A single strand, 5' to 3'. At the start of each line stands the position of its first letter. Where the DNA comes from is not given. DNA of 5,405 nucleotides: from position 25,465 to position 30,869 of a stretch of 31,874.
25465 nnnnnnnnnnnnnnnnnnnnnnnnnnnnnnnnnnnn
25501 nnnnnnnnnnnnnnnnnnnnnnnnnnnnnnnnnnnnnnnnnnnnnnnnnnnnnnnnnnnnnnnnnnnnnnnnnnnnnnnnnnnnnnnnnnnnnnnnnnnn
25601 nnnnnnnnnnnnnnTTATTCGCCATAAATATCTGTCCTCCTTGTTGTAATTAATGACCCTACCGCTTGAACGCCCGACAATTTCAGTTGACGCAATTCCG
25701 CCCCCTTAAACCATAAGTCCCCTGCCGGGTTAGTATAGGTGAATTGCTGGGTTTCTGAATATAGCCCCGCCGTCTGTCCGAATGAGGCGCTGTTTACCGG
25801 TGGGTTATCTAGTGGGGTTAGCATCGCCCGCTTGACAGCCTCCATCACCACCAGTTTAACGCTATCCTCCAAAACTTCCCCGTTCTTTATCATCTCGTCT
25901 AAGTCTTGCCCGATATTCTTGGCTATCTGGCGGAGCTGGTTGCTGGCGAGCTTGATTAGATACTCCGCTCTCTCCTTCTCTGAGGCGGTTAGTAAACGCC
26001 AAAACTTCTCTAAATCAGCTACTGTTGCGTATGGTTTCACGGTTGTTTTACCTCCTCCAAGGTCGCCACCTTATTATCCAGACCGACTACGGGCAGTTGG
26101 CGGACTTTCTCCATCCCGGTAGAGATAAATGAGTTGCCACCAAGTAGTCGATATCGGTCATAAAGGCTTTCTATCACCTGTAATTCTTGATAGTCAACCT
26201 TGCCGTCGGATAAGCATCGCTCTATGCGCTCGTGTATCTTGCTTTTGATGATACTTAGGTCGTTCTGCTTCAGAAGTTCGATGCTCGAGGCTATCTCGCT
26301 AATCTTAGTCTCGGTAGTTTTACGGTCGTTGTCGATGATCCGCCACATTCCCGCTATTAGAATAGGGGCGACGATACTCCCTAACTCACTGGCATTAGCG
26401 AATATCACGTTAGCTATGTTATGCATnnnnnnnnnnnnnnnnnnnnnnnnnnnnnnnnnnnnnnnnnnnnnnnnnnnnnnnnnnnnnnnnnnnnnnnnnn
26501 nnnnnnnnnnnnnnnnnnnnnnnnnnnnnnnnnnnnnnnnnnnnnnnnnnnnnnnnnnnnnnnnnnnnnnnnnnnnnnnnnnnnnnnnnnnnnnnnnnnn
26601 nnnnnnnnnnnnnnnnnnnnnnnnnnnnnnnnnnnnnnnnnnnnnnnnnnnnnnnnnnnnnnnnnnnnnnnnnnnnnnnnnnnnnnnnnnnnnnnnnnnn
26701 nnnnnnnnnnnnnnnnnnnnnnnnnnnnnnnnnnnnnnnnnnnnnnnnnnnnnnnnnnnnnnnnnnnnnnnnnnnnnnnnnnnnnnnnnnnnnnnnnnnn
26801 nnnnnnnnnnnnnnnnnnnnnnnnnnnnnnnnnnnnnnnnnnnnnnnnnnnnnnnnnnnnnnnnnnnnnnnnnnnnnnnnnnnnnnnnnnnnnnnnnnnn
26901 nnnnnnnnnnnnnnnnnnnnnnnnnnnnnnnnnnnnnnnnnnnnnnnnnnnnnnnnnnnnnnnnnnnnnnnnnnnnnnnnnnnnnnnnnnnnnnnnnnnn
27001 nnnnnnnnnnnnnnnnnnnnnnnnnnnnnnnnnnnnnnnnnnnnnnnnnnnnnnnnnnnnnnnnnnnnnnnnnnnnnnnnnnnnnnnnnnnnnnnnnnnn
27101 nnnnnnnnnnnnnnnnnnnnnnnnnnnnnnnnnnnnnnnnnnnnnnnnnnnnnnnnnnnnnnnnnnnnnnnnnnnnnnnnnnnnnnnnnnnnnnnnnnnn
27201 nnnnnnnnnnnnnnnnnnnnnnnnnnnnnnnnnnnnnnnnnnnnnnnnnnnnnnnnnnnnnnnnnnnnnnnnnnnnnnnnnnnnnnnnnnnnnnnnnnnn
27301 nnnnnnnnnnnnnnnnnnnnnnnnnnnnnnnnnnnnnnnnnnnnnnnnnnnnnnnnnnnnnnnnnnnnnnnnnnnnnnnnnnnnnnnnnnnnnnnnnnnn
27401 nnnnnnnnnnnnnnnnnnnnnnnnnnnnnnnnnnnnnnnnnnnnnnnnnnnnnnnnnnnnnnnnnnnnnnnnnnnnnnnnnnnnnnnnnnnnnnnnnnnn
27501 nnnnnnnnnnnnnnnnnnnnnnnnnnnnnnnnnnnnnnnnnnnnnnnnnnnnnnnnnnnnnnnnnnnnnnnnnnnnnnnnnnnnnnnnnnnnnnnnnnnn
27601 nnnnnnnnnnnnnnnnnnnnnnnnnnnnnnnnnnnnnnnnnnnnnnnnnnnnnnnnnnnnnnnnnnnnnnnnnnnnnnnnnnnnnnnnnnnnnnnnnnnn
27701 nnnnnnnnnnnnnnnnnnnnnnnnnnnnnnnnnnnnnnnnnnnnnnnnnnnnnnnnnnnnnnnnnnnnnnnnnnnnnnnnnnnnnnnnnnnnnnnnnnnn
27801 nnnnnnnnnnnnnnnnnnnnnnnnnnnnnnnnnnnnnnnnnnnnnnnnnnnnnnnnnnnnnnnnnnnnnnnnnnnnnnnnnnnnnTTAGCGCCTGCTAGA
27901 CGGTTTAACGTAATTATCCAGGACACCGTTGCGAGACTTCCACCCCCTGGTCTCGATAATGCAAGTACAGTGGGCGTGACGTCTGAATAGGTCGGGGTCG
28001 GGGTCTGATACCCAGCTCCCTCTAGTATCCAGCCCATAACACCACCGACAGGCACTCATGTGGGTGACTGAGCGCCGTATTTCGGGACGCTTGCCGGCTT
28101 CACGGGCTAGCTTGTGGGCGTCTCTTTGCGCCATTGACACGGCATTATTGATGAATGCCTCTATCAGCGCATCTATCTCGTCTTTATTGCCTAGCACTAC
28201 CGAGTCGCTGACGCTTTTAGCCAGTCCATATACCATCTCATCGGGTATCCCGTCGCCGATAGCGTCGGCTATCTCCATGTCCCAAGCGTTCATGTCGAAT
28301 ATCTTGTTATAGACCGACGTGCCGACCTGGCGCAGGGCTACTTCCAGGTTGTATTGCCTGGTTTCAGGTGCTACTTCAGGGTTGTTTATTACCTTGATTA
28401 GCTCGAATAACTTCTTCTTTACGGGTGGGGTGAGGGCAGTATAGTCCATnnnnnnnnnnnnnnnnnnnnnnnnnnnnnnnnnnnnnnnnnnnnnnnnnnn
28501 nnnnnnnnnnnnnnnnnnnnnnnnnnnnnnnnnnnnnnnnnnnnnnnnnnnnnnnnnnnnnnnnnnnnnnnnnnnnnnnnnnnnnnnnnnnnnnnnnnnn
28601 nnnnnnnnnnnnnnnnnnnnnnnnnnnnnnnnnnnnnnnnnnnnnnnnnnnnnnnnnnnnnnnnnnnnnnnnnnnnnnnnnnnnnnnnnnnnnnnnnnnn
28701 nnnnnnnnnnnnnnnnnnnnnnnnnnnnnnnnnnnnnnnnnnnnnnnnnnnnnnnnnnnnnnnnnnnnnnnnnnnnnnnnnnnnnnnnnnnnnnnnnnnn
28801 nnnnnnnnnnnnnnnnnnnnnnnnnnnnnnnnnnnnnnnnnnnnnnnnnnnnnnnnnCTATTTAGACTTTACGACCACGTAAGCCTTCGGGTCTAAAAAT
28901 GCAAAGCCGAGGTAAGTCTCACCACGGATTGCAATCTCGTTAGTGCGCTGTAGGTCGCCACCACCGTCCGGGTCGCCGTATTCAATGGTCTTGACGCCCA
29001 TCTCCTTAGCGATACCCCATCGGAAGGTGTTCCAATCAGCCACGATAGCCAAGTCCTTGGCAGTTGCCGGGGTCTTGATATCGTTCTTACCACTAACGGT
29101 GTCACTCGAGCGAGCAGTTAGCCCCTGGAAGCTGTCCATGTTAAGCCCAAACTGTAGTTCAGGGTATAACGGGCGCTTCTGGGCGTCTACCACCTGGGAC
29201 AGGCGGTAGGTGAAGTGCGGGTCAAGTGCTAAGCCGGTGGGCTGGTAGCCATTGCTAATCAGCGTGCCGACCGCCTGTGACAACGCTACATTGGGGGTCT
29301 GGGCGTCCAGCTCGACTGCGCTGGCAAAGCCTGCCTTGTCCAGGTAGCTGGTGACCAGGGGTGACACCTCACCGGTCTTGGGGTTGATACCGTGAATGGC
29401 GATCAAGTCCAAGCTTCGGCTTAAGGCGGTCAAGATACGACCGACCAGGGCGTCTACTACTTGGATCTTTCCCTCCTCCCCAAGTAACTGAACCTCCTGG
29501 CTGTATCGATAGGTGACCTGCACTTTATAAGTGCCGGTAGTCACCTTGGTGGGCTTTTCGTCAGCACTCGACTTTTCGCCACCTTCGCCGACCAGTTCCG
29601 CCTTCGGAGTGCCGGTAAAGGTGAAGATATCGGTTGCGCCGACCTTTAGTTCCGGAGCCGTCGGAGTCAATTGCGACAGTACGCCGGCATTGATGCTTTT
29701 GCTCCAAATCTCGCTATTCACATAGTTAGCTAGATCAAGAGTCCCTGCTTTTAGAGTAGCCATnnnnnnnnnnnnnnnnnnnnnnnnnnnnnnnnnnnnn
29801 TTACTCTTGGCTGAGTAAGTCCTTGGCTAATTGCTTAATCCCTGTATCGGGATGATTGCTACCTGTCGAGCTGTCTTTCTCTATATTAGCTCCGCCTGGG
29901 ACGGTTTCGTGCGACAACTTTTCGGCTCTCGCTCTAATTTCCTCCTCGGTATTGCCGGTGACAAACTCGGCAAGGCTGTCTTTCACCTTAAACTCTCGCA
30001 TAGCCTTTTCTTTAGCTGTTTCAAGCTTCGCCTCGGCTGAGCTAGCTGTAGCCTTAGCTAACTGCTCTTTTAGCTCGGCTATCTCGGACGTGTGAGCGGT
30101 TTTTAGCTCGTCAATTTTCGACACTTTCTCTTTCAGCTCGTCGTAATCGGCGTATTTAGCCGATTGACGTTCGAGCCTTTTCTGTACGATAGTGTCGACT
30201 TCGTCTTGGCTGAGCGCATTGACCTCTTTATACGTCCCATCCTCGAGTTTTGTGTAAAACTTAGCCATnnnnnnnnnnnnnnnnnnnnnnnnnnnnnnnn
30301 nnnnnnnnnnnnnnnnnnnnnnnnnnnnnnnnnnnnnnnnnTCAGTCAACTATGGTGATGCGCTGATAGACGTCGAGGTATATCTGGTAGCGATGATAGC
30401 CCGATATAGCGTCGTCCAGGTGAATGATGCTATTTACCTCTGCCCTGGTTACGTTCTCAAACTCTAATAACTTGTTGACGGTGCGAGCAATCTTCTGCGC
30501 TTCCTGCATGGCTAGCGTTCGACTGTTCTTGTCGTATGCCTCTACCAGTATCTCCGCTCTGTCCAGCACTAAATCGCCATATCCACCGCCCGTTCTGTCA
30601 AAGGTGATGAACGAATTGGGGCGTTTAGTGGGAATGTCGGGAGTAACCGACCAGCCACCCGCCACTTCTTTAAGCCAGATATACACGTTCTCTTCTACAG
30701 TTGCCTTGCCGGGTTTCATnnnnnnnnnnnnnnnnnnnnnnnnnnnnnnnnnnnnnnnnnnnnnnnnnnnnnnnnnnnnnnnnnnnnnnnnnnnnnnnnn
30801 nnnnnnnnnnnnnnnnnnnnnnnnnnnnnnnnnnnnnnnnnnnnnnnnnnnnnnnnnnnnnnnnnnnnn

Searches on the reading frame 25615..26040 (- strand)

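Call 52: search_protein_families(library=pfam, proteins=[window:25615-26040:-], max_evalue=0.01)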
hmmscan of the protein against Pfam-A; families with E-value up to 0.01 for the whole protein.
window:25615-26040:- (141 aa): 1 family
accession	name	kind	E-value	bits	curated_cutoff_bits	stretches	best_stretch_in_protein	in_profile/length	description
PF09355.15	Phage_Gp19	-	8.1e-19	68.6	22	1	13-125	1-108/116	Phage protein Gp19/Gp15/Gp42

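Call 53: search_protein_families(library=phrogs, proteins=[window:25615-26040:-], max_evalue=0.01)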
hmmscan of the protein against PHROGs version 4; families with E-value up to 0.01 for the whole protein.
window:25615-26040:- (141 aa): 2 families
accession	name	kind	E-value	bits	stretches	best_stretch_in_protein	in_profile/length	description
phrog_137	-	connector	9.4e-25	88.3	1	1-132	60-180/222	head-tail adaptor Ad1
phrog_2377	-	connector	1.9e-06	28.8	0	54-120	105-169/184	head-tail adaptor Ad1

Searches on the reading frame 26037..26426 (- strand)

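Call 52: search_protein_families(library=pfam, proteins=[window:26037-26426:-], max_evalue=0.01)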
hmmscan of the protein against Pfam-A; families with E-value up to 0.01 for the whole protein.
window:26037-26426:- (129 aa): 0 families

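Call 53: search_protein_families(library=phrogs, proteins=[window:26037-26426:-], max_evalue=0.01)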
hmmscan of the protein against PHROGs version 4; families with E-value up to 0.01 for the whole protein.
window:26037-26426:- (129 aa): 4 families
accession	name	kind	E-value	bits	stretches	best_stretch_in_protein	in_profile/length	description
phrog_4257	-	unknown function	1.8e-09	39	1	32-114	52-134/138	-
phrog_4105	-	unknown function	2.4e-07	32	1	46-113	31-98/103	-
phrog_6453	-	unknown function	0.0005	21.6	1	53-109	40-93/100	-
phrog_13632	-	unknown function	0.0011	20.4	1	70-109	75-114/119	-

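Call 66: search_protein_families(library=ncbifam, proteins=[window:26037-26426:-], max_evalue=0.01)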
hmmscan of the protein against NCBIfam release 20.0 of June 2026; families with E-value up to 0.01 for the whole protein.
window:26037-26426:- (129 aa): 0 families

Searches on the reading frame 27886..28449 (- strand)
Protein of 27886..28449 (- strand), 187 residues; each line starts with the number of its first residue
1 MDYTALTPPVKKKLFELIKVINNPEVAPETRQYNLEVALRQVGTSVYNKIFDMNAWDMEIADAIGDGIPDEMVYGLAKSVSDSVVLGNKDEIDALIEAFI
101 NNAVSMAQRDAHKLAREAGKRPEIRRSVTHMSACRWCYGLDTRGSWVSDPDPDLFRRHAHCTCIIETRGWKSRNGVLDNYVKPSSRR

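Call 7: search_protein_families(library=phrogs, proteins=[window:27886-28449:-], max_evalue=0.01)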
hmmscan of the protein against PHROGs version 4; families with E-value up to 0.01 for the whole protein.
window:27886-28449:- (187 aa): 2 families
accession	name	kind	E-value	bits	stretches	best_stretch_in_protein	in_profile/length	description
phrog_2494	-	head and packaging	2e-08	34.9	1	116-167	168-217/399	minor head protein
phrog_7104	-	unknown function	4.1e-06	26.8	1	113-167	165-217/463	-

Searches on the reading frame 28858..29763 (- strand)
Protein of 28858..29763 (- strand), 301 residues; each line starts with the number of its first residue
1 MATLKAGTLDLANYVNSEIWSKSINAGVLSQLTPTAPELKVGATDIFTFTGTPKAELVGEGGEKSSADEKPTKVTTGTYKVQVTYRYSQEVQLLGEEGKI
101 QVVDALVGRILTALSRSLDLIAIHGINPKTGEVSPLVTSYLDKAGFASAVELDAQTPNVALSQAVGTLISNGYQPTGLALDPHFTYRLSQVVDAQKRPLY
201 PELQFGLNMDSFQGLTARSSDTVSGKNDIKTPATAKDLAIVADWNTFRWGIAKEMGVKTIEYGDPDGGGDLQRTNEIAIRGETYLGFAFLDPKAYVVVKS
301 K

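Call 7: search_protein_families(library=phrogs, proteins=[window:28858-29763:-], max_evalue=0.01)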
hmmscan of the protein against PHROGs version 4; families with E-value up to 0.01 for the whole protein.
window:28858-29763:- (301 aa): 2 families
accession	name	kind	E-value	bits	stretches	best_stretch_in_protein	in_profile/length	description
phrog_10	-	head and packaging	1.4e-31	111.3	1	42-299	399-634/752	major head protein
phrog_32396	-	unknown function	5.1e-06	28.1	1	3-111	2-108/116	-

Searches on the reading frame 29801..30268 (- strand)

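Call 7: search_protein_families(library=phrogs, proteins=[window:29801-30268:-], max_evalue=0.01)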
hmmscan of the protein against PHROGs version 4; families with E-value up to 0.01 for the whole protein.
window:29801-30268:- (155 aa): 8 families
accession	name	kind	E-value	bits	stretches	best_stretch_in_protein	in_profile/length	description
phrog_233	-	head and packaging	1.2e-16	62.7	1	17-140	18-142/161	head scaffolding protein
phrog_3760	-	head and packaging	5e-14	53.7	1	19-128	44-159/209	head scaffolding protein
phrog_1793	-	head and packaging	3e-12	48.1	1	19-148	43-168/193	head scaffolding protein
phrog_4638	-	head and packaging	9.4e-12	46.4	1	16-118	37-137/189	head scaffolding protein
phrog_36217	-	unknown function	7.5e-07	30.6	1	20-79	11-70/115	-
phrog_2303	-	head and packaging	0.00074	20.4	1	17-87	50-121/219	head scaffolding protein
phrog_172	-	head and packaging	0.002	19.2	1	15-119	55-163/229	head scaffolding protein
phrog_14063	-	head and packaging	0.0029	18.8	1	20-139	51-169/193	head scaffolding protein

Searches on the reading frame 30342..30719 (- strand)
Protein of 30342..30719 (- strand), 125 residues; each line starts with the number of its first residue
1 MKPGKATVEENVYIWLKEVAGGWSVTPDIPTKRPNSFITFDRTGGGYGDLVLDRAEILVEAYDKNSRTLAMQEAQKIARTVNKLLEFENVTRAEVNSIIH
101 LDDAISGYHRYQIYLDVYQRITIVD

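Call 7: search_protein_families(library=phrogs, proteins=[window:30342-30719:-], max_evalue=0.01)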
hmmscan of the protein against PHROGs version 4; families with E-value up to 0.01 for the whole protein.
window:30342-30719:- (125 aa): 1 family
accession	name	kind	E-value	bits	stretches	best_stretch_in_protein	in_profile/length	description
phrog_123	-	connector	1.9e-11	45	1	15-118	16-131/139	tail terminator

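Call 45: find_encoding_contigs(protein=window:30342-30719:-, flank=3000, max_places=10)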
Protein window:30342-30719:- (125 aa): no gene with exactly this product is on record in the collection.
